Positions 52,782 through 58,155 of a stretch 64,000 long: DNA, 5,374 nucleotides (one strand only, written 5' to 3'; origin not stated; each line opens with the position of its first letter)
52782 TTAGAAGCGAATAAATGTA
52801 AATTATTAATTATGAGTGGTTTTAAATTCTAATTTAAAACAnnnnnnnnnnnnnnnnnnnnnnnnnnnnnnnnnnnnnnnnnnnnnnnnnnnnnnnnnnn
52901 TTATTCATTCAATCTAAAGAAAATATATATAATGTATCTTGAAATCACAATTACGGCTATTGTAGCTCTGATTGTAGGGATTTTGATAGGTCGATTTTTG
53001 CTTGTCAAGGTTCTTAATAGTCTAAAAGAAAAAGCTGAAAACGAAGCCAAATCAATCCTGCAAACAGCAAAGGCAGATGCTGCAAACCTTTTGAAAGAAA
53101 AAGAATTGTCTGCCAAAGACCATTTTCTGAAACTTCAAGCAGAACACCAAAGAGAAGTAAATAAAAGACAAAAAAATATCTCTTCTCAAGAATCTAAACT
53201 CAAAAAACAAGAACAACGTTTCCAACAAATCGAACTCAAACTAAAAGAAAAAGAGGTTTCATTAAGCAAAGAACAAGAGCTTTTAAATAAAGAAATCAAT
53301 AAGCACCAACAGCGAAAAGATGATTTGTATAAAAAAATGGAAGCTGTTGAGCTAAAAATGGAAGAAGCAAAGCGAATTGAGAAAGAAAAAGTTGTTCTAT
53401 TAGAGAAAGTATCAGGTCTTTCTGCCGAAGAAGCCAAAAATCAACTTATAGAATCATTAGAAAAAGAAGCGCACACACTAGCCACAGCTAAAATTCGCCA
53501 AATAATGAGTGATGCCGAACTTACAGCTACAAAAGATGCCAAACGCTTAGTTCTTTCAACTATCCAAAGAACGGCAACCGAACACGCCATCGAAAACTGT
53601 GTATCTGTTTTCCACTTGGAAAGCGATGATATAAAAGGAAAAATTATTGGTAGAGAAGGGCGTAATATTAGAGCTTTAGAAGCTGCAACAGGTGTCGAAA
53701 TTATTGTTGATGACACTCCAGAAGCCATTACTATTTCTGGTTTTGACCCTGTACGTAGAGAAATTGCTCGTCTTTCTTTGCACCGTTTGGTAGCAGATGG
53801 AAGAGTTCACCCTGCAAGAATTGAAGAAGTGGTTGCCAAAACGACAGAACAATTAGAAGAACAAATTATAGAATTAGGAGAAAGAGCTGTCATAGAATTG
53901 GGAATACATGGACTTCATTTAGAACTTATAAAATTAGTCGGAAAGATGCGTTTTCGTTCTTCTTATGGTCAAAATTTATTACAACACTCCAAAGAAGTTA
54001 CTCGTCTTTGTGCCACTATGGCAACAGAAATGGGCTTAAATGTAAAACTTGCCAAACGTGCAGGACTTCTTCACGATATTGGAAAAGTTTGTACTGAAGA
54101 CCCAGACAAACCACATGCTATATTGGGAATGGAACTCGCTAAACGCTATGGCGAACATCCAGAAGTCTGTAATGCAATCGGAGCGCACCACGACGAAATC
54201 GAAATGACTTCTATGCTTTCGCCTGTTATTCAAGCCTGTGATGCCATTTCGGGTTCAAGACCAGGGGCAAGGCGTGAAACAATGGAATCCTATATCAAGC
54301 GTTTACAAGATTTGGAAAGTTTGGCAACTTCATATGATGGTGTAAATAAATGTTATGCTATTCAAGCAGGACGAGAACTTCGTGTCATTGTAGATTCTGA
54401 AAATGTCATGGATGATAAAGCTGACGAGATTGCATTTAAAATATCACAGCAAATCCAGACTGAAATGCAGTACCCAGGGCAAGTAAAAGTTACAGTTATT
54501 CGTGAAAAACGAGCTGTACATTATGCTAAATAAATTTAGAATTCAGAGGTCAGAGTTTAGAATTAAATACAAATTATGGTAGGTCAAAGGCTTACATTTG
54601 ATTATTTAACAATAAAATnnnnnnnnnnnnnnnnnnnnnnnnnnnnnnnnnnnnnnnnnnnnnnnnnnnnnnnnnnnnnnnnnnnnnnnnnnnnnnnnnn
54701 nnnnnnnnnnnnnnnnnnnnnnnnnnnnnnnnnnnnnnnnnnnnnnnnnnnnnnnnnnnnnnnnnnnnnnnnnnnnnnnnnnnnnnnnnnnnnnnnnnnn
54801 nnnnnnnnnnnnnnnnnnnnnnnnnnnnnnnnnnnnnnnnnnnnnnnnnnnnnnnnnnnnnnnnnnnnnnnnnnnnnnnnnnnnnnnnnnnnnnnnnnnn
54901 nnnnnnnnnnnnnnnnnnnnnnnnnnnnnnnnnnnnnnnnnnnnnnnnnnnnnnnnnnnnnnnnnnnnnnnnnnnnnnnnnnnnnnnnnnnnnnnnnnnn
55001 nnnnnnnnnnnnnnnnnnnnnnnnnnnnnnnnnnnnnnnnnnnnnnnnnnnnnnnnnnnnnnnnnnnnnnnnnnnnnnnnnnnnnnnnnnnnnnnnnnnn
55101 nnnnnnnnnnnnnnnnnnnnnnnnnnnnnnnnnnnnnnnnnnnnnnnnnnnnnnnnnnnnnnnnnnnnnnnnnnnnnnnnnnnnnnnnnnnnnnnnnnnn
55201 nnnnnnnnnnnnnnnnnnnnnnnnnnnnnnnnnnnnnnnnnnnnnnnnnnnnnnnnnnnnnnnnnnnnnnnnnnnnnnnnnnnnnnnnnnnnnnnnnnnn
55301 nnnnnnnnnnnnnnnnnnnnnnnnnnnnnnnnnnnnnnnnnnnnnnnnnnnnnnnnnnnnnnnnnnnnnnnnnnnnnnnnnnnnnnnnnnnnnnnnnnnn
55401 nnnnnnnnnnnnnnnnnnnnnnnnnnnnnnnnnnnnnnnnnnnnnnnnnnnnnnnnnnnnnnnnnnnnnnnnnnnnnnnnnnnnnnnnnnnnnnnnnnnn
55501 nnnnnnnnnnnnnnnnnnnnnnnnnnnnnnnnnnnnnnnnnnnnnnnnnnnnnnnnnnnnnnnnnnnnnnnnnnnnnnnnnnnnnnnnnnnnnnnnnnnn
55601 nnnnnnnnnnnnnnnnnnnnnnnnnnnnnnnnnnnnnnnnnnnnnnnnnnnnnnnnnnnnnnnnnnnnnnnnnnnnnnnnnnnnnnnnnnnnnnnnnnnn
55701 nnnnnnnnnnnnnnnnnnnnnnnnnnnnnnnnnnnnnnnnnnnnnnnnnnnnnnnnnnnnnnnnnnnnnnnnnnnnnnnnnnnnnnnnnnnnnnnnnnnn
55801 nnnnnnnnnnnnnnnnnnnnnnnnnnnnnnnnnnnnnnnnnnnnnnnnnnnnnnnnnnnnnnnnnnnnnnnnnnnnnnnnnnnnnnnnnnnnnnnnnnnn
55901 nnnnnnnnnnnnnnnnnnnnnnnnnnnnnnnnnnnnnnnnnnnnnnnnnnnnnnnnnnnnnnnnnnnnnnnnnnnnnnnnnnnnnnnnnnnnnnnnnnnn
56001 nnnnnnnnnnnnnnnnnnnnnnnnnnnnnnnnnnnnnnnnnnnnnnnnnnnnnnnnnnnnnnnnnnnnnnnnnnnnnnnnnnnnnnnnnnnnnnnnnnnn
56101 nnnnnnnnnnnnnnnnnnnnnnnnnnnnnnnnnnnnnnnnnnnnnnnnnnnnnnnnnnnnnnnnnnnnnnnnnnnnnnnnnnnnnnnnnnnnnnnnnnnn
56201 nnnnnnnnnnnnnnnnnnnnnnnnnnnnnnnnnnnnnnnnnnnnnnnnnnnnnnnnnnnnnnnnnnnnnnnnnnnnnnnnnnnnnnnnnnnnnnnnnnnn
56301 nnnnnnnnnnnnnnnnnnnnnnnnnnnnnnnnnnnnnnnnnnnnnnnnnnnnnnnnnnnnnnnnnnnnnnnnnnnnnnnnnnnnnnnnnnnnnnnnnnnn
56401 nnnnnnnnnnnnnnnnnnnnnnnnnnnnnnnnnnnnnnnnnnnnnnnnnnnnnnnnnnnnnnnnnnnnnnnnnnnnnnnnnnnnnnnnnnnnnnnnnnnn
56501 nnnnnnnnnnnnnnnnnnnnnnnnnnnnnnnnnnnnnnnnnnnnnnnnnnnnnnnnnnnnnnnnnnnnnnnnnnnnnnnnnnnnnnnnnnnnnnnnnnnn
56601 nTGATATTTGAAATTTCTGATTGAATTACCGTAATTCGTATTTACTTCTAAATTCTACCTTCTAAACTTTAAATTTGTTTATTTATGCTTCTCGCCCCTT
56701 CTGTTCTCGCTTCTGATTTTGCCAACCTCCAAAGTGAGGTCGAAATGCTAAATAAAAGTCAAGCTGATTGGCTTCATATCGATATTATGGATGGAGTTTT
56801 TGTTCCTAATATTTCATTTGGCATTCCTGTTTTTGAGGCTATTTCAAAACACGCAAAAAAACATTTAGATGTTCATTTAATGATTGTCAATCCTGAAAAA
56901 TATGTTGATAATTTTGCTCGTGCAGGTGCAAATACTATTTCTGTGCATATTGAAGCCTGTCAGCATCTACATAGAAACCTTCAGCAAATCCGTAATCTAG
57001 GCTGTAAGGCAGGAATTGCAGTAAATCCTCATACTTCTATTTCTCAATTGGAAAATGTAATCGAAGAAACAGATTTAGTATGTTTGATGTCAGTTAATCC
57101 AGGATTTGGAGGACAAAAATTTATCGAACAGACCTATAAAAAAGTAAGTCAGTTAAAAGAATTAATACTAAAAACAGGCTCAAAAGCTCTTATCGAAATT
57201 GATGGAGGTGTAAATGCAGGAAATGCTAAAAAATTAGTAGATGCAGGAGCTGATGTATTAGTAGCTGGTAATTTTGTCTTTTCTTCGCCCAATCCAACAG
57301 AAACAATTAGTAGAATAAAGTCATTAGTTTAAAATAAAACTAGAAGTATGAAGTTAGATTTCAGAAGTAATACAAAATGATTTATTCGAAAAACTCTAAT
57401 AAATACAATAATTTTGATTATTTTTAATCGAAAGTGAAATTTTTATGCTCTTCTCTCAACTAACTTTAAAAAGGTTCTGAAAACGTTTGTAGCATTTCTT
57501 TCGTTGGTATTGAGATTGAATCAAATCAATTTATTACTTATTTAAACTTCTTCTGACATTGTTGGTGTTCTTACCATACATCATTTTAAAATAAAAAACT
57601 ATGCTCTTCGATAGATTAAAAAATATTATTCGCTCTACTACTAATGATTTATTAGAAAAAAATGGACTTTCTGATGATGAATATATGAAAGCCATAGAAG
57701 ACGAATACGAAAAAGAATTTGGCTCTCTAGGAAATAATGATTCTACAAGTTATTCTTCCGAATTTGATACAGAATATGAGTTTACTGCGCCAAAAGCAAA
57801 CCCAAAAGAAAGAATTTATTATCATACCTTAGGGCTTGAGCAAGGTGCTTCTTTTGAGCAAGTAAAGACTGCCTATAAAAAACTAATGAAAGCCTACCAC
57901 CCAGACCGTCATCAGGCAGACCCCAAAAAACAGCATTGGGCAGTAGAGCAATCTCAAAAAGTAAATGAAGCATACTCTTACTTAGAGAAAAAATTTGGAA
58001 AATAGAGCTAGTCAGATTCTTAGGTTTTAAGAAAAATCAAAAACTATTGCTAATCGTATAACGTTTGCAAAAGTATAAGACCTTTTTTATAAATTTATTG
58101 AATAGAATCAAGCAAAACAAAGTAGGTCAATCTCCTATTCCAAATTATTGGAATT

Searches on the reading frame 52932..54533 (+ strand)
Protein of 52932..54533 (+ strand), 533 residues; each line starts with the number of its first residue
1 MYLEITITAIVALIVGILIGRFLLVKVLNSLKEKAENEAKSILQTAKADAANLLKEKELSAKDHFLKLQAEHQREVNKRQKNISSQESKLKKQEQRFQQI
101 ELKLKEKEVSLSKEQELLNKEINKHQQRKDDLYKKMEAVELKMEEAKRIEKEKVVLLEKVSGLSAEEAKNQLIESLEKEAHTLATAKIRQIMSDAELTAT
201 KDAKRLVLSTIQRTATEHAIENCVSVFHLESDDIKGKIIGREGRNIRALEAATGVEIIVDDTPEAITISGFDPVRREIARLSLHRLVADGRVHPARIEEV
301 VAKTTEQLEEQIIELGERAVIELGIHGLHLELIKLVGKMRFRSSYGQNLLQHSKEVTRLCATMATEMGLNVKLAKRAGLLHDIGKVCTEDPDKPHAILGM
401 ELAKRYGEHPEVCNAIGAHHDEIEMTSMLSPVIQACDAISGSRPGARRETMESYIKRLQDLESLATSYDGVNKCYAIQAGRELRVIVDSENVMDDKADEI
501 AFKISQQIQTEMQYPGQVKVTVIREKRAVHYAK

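Call 96: search_protein_families(library=pfam, proteins=[window:52932-54533:+], max_evalue=0.001)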
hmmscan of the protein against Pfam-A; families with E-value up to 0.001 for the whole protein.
window:52932-54533:+ (533 aa): 4 families
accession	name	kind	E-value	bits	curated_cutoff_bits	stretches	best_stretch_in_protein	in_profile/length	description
PF12072.13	RNase_Y_N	-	2.2e-31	109.3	32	2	91-218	74-201/201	RNase Y N-terminal region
PF01966.28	HD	-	1.9e-17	64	22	1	350-439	2-113/116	HD domain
PF00013.35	KH_1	-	6.5e-09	35.9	21.5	1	235-280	11-61/66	KH domain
PF08668.18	HDOD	-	1.5e-06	28.3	22.9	1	317-405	58-152/196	HDOD domain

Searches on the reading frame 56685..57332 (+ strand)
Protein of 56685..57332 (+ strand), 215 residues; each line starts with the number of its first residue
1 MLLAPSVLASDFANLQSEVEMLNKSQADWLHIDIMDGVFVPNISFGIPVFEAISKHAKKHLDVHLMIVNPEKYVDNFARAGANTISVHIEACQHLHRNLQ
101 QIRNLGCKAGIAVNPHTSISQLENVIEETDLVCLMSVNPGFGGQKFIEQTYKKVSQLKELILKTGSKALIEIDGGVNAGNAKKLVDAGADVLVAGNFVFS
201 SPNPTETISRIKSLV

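Call 96: search_protein_families(library=pfam, proteins=[window:56685-57332:+], max_evalue=0.001)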
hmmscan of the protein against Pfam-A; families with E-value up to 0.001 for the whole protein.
window:56685-57332:+ (215 aa): 1 family
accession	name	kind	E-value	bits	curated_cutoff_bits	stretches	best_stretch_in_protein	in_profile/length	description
PF00834.25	Ribul_P_3_epim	-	3.1e-76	255.6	21.1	1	3-199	2-198/198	Ribulose-phosphate 3 epimerase family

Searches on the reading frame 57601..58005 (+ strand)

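Call 97: search_protein_families(library=pfam, proteins=[window:57601-58005:+], max_evalue=0.001)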
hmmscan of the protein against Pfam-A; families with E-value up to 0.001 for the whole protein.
window:57601-58005:+ (134 aa): 1 family
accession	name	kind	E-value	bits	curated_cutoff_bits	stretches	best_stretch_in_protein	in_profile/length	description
PF00226.36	DnaJ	-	3.1e-13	50.1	27.8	1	73-130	2-55/63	DnaJ domain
